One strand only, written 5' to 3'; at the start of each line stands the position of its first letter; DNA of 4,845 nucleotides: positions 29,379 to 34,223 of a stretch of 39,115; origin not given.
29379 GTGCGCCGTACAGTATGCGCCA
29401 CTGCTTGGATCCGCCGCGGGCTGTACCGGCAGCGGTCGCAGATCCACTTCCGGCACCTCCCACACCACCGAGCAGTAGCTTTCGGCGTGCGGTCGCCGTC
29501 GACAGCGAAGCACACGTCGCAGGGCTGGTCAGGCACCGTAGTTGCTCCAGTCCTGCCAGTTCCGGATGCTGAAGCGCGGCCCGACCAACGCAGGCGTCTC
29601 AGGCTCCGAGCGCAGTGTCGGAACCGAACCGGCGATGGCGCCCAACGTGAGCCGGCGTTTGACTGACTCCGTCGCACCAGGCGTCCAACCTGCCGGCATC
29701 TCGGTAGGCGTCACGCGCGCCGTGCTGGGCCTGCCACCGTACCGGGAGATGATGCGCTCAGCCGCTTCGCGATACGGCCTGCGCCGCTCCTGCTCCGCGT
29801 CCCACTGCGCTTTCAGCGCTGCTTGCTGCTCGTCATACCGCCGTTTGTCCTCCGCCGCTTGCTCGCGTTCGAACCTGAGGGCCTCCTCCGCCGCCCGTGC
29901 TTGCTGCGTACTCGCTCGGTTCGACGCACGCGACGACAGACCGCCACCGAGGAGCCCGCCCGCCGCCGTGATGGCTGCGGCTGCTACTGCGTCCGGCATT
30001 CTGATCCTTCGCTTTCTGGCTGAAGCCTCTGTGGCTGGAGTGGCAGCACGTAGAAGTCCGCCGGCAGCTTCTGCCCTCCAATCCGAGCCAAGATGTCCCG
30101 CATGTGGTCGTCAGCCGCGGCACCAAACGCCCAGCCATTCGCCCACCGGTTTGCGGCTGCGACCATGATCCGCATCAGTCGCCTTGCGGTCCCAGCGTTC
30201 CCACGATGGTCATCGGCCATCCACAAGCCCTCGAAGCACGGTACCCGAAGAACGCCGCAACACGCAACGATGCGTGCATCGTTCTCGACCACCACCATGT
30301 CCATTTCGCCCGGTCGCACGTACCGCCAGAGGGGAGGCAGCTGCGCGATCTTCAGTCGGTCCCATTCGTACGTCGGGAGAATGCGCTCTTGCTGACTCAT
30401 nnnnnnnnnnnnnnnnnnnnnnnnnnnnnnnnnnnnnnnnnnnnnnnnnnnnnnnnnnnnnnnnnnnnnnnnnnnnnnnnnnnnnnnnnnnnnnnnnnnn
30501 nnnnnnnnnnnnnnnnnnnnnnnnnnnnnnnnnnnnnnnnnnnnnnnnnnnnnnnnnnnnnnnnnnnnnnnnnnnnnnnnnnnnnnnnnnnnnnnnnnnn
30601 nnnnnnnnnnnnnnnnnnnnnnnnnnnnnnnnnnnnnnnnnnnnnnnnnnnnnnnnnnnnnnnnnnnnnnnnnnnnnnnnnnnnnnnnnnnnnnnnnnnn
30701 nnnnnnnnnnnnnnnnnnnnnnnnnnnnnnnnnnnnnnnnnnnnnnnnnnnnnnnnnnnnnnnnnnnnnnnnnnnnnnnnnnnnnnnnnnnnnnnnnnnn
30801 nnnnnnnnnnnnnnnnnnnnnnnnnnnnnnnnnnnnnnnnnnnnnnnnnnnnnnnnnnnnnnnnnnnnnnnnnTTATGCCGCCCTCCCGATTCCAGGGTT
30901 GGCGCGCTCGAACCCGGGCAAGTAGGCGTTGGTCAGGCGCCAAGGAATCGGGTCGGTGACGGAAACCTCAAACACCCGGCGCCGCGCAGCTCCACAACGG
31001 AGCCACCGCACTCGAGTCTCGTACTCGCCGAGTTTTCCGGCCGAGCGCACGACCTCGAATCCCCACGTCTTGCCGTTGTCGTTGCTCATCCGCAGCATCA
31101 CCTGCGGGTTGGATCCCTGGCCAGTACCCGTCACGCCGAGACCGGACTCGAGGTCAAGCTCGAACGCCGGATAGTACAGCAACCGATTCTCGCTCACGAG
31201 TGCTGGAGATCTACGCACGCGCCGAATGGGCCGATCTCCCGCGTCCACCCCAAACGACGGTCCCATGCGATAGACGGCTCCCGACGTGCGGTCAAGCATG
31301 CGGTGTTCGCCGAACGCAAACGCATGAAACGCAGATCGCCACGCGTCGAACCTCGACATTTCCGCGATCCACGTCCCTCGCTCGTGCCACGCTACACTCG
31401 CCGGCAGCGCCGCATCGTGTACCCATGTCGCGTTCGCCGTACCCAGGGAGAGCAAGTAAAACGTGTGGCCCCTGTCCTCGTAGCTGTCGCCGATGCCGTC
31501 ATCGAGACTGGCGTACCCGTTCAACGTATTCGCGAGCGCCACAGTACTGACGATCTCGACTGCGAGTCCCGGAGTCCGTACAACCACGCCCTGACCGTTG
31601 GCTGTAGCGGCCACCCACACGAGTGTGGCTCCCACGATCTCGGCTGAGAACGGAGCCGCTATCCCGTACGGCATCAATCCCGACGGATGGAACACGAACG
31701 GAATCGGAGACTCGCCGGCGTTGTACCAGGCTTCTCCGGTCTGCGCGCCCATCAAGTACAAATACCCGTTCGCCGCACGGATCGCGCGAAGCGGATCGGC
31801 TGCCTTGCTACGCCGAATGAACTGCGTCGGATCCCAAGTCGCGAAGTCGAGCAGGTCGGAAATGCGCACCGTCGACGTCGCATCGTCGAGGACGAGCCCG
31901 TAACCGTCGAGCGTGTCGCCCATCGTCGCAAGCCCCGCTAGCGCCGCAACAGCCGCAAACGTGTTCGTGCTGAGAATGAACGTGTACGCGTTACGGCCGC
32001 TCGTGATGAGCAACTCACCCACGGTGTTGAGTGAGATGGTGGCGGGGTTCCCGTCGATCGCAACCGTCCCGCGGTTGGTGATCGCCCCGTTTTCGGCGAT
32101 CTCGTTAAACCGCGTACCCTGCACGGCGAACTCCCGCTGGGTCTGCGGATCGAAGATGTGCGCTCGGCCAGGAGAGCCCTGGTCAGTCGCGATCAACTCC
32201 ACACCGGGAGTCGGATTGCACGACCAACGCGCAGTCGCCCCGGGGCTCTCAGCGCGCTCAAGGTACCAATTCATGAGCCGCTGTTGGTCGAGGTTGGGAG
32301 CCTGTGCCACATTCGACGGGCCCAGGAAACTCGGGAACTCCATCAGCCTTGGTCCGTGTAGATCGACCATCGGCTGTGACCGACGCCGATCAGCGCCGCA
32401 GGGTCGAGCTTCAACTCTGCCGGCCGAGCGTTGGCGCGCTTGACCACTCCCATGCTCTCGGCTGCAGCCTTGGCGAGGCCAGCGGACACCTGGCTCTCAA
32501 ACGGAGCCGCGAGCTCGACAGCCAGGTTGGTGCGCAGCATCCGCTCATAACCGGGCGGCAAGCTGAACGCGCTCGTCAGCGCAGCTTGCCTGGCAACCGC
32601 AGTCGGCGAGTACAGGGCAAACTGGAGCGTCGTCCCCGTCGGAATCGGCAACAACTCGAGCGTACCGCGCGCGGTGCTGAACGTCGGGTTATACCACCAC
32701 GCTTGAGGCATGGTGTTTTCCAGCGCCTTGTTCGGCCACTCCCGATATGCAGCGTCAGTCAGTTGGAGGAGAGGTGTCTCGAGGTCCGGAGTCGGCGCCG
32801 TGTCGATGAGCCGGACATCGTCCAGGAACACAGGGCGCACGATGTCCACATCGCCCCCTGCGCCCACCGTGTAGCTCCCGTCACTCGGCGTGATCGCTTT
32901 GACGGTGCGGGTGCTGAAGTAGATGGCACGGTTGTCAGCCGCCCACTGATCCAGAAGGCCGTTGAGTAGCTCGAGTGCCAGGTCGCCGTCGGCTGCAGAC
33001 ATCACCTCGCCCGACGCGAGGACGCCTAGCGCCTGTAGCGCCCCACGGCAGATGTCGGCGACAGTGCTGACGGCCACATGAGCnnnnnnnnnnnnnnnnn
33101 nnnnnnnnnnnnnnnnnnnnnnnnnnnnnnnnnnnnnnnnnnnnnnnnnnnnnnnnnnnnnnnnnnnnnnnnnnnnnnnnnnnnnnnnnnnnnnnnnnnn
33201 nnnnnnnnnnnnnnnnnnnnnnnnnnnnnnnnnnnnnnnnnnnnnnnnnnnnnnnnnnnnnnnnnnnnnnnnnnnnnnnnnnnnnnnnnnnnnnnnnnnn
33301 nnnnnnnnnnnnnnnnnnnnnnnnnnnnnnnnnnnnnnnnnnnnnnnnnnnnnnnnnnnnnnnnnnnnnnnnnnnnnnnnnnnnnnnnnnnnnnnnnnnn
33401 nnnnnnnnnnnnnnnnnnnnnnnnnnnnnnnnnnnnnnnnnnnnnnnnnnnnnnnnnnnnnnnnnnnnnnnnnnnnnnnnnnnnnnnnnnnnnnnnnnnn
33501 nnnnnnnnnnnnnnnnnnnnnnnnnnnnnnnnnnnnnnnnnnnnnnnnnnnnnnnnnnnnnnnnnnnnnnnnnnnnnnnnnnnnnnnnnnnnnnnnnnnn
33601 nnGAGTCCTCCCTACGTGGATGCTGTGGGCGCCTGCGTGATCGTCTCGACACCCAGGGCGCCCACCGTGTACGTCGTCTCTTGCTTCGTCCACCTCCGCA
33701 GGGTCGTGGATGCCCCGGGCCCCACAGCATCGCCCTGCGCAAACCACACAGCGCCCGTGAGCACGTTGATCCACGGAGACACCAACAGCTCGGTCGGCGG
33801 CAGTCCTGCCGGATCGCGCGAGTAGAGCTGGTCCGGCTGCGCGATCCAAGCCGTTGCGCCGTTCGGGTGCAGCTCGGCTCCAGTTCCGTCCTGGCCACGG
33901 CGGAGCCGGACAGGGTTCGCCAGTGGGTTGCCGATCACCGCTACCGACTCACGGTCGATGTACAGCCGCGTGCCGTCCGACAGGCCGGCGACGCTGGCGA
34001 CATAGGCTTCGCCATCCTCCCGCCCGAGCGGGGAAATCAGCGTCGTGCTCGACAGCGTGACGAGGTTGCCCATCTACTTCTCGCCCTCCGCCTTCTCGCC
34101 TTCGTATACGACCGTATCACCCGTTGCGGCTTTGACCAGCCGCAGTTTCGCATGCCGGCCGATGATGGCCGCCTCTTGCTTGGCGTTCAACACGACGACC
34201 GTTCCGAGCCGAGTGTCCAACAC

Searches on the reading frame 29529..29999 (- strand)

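Call 12: search_protein_families(library=phrogs, proteins=[window:29529-29999:-], max_evalue=0.001)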
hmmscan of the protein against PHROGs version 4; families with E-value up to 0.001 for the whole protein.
window:29529-29999:- (156 aa): 1 family
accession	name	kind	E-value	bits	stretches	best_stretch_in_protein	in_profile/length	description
phrog_21132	-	DNA, RNA and nucleotide metabolism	0.00019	22.3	1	7-63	4-60/202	DNA ejection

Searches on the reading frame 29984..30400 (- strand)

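Call 40: search_protein_families(library=pfam, proteins=[window:29984-30400:-], max_evalue=0.01)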
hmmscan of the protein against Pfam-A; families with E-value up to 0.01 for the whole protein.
window:29984-30400:- (138 aa): 1 family
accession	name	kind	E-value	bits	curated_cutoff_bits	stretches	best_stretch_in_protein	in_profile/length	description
PF13508.13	Acetyltransf_7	-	0.002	18.9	27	1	35-84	5-57/84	Acetyltransferase (GNAT) domain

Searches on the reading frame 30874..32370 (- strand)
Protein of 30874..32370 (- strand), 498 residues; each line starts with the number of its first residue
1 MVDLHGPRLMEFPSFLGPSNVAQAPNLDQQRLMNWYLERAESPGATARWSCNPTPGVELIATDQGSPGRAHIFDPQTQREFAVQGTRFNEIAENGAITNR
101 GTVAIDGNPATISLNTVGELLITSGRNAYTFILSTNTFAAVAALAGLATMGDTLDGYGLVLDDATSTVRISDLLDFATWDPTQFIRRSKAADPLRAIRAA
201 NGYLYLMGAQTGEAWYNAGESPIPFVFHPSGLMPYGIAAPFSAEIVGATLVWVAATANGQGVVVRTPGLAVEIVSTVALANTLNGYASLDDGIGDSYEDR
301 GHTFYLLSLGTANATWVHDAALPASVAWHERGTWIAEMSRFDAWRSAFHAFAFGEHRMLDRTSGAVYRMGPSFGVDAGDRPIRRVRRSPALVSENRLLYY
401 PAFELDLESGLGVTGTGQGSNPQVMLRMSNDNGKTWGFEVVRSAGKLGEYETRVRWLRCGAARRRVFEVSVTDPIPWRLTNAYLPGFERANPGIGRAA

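Call 10: search_protein_families(library=phrogs, proteins=[window:30874-32370:-], max_evalue=0.001)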
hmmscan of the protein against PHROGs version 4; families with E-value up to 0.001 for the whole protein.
window:30874-32370:- (498 aa): 2 families
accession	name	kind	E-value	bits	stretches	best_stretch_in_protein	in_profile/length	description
phrog_578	-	connector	3e-73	248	1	18-482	11-465/486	head closure Hc3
phrog_19101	-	unknown function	9.2e-08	31.9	1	423-480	527-584/595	-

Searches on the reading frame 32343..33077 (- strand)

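Call 12: search_protein_families(library=phrogs, proteins=[window:32343-33077:-], max_evalue=0.001)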
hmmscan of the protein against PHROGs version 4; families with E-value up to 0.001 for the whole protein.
window:32343-33077:- (244 aa): 2 families
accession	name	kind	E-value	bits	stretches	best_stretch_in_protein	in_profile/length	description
phrog_12985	-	unknown function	7.8e-39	134.9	1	5-227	3-223/238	-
phrog_637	-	connector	4.2e-05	24.4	0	1-56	1-58/156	head-tail adaptor Ad3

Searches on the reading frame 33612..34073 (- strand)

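Call 12: search_protein_families(library=phrogs, proteins=[window:33612-34073:-], max_evalue=0.001)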
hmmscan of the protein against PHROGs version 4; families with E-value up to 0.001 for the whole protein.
window:33612-34073:- (153 aa): 1 family
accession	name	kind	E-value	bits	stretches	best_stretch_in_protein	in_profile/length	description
phrog_9851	-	tail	0.00023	20.1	1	12-79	803-871/1092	tail fiber protein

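Call 40: search_protein_families(library=pfam, proteins=[window:33612-34073:-], max_evalue=0.01)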
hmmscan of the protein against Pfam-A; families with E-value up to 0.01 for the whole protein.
window:33612-34073:- (153 aa): 0 families
